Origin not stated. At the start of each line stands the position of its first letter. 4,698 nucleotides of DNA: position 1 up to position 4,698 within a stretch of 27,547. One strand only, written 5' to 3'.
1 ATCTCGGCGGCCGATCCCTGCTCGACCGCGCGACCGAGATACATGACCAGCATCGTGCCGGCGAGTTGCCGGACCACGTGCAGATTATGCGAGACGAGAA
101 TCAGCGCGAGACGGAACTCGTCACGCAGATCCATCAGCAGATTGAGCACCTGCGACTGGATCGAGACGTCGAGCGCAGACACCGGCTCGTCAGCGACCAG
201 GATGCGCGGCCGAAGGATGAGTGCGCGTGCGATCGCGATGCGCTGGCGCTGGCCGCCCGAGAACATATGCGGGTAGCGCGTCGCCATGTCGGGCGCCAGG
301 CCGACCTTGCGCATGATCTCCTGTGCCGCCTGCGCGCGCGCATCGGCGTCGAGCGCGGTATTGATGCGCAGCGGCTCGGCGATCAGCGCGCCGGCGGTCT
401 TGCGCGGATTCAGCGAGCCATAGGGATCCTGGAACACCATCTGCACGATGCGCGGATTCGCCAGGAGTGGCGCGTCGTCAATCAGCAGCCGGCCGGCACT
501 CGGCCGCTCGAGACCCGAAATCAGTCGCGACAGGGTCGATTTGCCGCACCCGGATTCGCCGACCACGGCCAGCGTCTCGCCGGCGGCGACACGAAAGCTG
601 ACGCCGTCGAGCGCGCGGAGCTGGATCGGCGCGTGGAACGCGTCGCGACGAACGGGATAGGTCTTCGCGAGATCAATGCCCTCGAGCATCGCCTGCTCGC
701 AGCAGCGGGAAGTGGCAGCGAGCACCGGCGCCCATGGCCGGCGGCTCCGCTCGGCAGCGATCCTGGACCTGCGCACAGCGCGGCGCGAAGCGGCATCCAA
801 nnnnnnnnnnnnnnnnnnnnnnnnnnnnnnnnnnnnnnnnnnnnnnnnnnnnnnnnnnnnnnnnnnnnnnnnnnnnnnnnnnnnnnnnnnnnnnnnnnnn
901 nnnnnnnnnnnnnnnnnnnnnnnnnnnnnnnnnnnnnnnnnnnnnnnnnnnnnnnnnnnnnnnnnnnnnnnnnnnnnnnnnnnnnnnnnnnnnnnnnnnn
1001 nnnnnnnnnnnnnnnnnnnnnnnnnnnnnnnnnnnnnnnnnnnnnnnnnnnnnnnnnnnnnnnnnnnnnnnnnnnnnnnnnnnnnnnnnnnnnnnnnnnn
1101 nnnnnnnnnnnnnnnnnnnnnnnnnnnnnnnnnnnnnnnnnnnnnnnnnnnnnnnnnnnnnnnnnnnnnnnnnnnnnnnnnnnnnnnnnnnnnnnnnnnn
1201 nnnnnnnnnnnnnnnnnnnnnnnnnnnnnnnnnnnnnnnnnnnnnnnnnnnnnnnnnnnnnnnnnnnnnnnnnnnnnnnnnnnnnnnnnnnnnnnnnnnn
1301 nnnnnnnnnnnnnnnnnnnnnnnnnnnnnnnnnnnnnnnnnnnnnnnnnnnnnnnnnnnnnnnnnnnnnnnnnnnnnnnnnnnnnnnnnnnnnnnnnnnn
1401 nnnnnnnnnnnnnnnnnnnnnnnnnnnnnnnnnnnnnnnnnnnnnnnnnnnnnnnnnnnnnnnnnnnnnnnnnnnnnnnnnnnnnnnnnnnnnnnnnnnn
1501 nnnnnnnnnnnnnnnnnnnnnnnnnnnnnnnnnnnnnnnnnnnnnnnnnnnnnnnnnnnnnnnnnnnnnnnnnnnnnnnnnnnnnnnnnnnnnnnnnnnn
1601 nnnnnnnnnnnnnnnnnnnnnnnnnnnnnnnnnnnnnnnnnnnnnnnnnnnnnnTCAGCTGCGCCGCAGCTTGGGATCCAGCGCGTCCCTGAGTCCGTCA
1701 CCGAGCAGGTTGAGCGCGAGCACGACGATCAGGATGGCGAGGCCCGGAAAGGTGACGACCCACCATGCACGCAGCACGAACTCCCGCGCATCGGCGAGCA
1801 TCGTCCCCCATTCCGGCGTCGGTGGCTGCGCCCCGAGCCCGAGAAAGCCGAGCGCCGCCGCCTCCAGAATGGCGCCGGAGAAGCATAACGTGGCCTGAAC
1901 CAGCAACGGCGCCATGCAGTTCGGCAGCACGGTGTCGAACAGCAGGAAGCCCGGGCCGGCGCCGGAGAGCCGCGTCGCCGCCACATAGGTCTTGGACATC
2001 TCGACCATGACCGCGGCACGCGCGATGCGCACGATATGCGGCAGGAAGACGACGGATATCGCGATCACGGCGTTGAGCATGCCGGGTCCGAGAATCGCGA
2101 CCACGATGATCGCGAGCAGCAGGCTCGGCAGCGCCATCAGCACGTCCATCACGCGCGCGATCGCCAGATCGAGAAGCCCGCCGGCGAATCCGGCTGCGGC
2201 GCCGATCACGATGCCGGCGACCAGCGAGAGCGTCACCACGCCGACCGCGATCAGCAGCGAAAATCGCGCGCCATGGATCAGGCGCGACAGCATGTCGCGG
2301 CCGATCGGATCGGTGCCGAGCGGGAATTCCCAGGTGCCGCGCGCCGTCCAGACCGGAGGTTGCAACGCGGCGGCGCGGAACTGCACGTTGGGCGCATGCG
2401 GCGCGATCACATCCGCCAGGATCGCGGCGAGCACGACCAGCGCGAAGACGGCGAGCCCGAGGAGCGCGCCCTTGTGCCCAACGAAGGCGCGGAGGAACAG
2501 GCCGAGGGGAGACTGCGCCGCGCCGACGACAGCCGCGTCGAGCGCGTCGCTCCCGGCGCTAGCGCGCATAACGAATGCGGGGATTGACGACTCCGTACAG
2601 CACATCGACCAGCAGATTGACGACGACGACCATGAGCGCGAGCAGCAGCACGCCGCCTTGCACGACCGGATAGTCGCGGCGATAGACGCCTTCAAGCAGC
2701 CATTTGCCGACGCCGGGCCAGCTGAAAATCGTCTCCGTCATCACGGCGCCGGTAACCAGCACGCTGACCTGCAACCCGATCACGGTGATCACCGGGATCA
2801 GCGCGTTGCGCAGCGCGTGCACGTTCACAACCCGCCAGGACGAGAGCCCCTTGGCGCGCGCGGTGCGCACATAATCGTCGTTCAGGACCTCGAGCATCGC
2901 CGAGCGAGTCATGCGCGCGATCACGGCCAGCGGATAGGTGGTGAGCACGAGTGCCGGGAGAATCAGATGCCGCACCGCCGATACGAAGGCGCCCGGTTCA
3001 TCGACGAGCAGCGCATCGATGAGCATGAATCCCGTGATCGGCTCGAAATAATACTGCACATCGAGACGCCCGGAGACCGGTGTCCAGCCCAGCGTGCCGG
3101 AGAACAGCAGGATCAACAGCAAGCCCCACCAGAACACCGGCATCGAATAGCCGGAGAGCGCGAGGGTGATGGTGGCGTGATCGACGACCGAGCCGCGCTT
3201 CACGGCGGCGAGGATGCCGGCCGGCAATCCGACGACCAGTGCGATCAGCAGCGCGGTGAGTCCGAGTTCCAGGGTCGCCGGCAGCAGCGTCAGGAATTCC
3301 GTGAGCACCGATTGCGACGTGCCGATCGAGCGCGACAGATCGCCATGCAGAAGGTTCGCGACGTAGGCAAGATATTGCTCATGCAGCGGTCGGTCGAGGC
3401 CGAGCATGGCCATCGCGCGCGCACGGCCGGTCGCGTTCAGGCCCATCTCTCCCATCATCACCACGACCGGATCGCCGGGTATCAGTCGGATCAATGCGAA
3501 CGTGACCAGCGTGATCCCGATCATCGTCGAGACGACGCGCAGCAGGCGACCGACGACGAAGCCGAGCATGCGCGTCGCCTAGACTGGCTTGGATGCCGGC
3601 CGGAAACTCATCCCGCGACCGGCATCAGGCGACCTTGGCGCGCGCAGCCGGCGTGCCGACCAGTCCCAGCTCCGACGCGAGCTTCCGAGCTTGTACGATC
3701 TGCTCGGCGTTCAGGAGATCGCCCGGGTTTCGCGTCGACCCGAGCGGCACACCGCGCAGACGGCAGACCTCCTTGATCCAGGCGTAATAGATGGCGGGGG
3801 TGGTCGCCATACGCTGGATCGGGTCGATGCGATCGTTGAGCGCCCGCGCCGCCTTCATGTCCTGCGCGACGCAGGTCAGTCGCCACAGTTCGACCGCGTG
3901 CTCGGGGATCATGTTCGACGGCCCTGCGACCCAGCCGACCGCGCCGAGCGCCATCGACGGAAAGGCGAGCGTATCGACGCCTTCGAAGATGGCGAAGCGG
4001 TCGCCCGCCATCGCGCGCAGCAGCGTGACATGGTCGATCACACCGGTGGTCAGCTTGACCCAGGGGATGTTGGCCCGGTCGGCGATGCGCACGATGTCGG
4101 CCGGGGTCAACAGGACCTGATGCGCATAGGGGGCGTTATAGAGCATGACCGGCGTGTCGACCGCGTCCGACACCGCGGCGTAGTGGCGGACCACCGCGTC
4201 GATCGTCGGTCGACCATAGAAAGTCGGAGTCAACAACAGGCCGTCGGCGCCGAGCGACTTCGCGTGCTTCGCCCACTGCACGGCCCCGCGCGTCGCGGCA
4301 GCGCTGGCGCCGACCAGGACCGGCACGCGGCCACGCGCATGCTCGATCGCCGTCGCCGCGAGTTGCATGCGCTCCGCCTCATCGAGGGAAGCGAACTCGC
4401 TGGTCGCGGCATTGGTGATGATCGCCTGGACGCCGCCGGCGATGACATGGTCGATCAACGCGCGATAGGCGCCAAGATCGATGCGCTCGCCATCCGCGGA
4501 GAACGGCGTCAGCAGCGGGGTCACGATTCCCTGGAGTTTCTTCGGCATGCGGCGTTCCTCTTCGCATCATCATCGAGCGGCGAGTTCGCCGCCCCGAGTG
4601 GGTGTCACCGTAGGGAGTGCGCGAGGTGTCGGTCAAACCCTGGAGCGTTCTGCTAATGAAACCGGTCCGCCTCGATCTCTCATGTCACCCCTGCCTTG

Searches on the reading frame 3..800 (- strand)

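Call 11: search_protein_families(library=ncbifam, proteins=[window:3-800:-], max_evalue=0.00001)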
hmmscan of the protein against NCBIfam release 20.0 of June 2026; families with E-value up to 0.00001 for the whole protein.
window:3-800:- (266 aa): 184 families (the best 25 are shown)
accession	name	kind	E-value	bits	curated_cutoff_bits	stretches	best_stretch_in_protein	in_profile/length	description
NF008453.0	PRK11308.1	subfamily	1.1e-99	333.9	408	1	34-264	8-246/334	dipeptide ABC transporter ATP-binding protein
NF043071.1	DppF_dipep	equivalog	3.9e-83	279.6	660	1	34-265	9-248/331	dipeptide ABC transporter ATP-binding subunit DppF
NF011659.0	PRK15079.1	equivalog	1.1e-71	241.2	540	1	47-264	20-249/334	murein tripeptide/oligopeptide ABC transporter ATP binding protein OppF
NF011692.0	PRK15112.1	equivalog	1.3e-63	215.1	452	1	37-266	4-237/269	putrescine export ABC transporter ATP-binding protein SapF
NF007613.0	PRK10261.1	equivalog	1.3e-61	208.9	1077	1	37-263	312-547/623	glutathione ABC transporter ATP-binding protein GsiA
TIGR02769.1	nickel_nikE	equivalog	3e-61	207.2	332.55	1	44-265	8-236/265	nickel import ATP-binding protein NikE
NF011713.0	PRK15134.1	equivalog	2.9e-60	204.4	834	1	36-265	273-511/529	microcin C ABC transporter ATP-binding protein YejF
NF007739.0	PRK10419.1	subfamily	1.1e-59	202.2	354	1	58-263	22-235/268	nickel ABC transporter ATP-binding protein NikE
NF043078.1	MMSYN1_0168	equivalog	2e-56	191.9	800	2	151-266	465-580/649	oligopeptide ABC transporter ATP-binding protein OppF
NF043079.1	MMSYN1_0167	equivalog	3.6e-47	161.4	740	1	119-265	308-456/561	oligopeptide ABC transporter ATP-binding protein OppD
TIGR02770.1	nickel_nikD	equivalog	8.5e-46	156.2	318.7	1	65-265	3-211/230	nickel import ATP-binding protein NikD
NF008246.0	PRK11022.1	equivalog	5.9e-44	150.5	541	1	60-265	19-239/326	dipeptide ABC transporter ATP-binding protein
NF047576.1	opine_ATP_CntF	equivalog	4.3e-42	144.2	385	1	65-264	21-234/264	staphylopine uptake ABC transporter ATP-binding protein CntF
NF007010.1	PRK09473.1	subfamily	6.2e-42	143.5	575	1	62-265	19-236/318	oligopeptide ABC transporter ATP-binding protein OppD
NF047578.1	opine_ATP_CntD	equivalog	1.1e-40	139.6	380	1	65-264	21-234/266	staphylopine uptake ABC transporter ATP-binding protein CntD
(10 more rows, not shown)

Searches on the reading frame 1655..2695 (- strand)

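Call 11: search_protein_families(library=ncbifam, proteins=[window:1655-2695:-], max_evalue=0.00001)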
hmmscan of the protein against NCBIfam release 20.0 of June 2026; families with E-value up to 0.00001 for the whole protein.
window:1655-2695:- (346 aa): 16 families
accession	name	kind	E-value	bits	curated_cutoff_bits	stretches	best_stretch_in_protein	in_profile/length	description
NF008160.0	PRK10913.1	equivalog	1e-112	376.4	483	1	59-344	14-299/300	dipeptide ABC transporter permease DppC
NF045474.1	Opp2C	equivalog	1.4e-74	250.7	300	1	121-340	17-236/236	nickel transporter permease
NF045473.1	Opp1C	equivalog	1.9e-71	240.6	350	1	74-343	4-267/267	nickel/cobalt ABC transporter permease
NF007376.0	PRK09881.1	equivalog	8.4e-71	238.4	434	1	77-343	33-293/298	D,D-dipeptide ABC transporter permease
NF045476.1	Opp4C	equivalog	9.5e-70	235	350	1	63-342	2-278/278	oligopeptide ABC transporter permease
TIGR02790.1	nickel_nikC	equivalog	2e-69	234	358.45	1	79-340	3-258/258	nickel ABC transporter permease subunit NikC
NF011691.0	PRK15111.1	equivalog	5.5e-67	226.4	379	1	62-340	14-292/296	putrescine export ABC transporter permease SapC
NF007738.0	PRK10417.1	equivalog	1.2e-66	225.1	335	1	78-344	12-272/277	nickel ABC transporter permease subunit NikC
NF011662.0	PRK15082.1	equivalog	4.3e-66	223.3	484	1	47-345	9-302/303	glutathione ABC transporter permease GsiD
NF047573.1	opine_perm_CntC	exception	1.4e-50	172.2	440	1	69-343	3-271/271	staphylopine uptake ABC transporter permease subunit CntC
NF045475.1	Opp3C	equivalog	2e-47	161.9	450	1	123-344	107-328/328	oligopeptide ABC transporter permease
NF011935.0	PRK15406.1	equivalog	3e-39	135.6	433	1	69-344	31-302/302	oligopeptide ABC transporter permease OppC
NF043080.1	MMSYN1_0166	equivalog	1.4e-28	99.8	370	1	83-343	41-305/307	oligopeptide ABC transporter permease OppC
NF011596.0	PRK15021.1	subfamily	1.3e-23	83.6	439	1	121-342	121-338/341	microcin C ABC transporter permease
TIGR01097.1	PhnE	equivalog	2.1e-10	40.5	216.7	1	125-339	50-251/252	phosphonate ABC transporter, permease protein PhnE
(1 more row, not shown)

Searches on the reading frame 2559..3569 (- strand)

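Call 11: search_protein_families(library=ncbifam, proteins=[window:2559-3569:-], max_evalue=0.00001)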
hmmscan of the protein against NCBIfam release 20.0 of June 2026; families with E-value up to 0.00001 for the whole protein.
window:2559-3569:- (336 aa): 17 families
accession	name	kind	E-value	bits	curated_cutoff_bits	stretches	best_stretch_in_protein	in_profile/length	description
NF008161.0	PRK10914.1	equivalog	1.3e-138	461.8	590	1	1-335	1-338/339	dipeptide ABC transporter permease DppB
NF045470.1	Opp2B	equivalog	1.1e-90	303.8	350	1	8-333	1-300/300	nickel ABC transporter permease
NF011661.0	PRK15081.1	equivalog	1.8e-77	260.9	463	2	197-334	168-305/306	glutathione ABC transporter permease GsiC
TIGR02789.1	nickel_nikB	equivalog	1.8e-77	260.8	447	2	192-333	166-307/314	nickel ABC transporter permease subunit NikB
NF007677.0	PRK10352.1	equivalog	1.6e-75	254.1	433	2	197-334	171-308/314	nickel ABC transporter permease subunit NikB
NF045469.1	Opp1B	equivalog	4.7e-73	246.4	380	2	197-333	172-307/307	nickel/cobalt ABC transporter permease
NF011690.0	PRK15110.1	equivalog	1.1e-72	245.2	432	1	62-330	40-311/321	putrescine export ABC transporter permease SapB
NF045472.1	Opp4B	equivalog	1.7e-69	234.6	450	1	1-333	1-319/319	oligopeptide ABC transporter permease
NF045471.1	Opp3B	equivalog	5.2e-67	226.4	480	2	194-334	164-304/308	oligopeptide ABC transporter permease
NF007008.0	PRK09471.1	equivalog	8.6e-61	206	388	2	196-334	168-306/306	oligopeptide ABC transporter permease OppB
NF011712.0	PRK15133.1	subfamily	1.9e-42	145.5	445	1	40-334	77-361/364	microcin C ABC transporter permease YejB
NF043081.1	MMSYN1_0165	equivalog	1.8e-29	103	350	1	80-334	157-386/388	oligopeptide ABC transporter permease OppB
NF045476.1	Opp4C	equivalog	7.5e-08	32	350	1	206-288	144-222/278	oligopeptide ABC transporter permease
NF007376.0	PRK09881.1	equivalog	6.9e-07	28.5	434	1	213-281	167-231/298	D,D-dipeptide ABC transporter permease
TIGR02790.1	nickel_nikC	equivalog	1e-06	28.5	358.45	1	198-272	123-194/258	nickel ABC transporter permease subunit NikC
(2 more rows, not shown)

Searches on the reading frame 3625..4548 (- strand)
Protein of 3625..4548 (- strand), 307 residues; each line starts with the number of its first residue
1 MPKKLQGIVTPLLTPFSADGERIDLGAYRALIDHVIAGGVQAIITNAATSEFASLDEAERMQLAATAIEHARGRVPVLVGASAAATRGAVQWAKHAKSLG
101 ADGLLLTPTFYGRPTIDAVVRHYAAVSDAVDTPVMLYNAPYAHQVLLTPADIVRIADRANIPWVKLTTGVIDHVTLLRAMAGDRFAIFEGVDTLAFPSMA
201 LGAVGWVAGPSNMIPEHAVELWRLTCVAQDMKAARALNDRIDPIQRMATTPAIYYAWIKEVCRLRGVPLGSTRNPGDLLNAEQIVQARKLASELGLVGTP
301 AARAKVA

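Call 11: search_protein_families(library=ncbifam, proteins=[window:3625-4548:-], max_evalue=0.00001)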
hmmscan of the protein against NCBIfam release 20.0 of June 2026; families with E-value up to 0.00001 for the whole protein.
window:3625-4548:- (307 aa): 7 families
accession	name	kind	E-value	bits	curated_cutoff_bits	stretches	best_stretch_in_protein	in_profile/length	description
TIGR00674.1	dapA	equivalog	3e-48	164.1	206.15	1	8-275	2-267/286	4-hydroxy-tetrahydrodipicolinate synthase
TIGR02313.1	HpaI-NOT-DapA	exception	2.5e-37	128.3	396.7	1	5-238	1-234/294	2,4-dihydroxyhept-2-ene-1,7-dioic acid aldolase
NF002958.0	PRK03620.1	subfamily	2.1e-35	122.1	278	1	6-293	12-298/307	5-dehydro-4-deoxyglucarate dehydratase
TIGR03249.1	KdgD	equivalog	1.2e-28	100.1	373.95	1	4-288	8-292/299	5-dehydro-4-deoxyglucarate dehydratase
NF003164.0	PRK04147.1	equivalog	1.1e-25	90.5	281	1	3-293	2-289/294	N-acetylneuraminate lyase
NF040954.1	Arch_KDGaldase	equivalog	1.6e-23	83.5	390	1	8-282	3-269/288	bifunctional 2-dehydro-3-deoxy-phosphogluconate/2-dehydro-3-deoxy-6-phosphogalactonate aldolase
TIGR00683.1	nanA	equivalog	3.3e-21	75.9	382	1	5-290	1-288/293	N-acetylneuraminate lyase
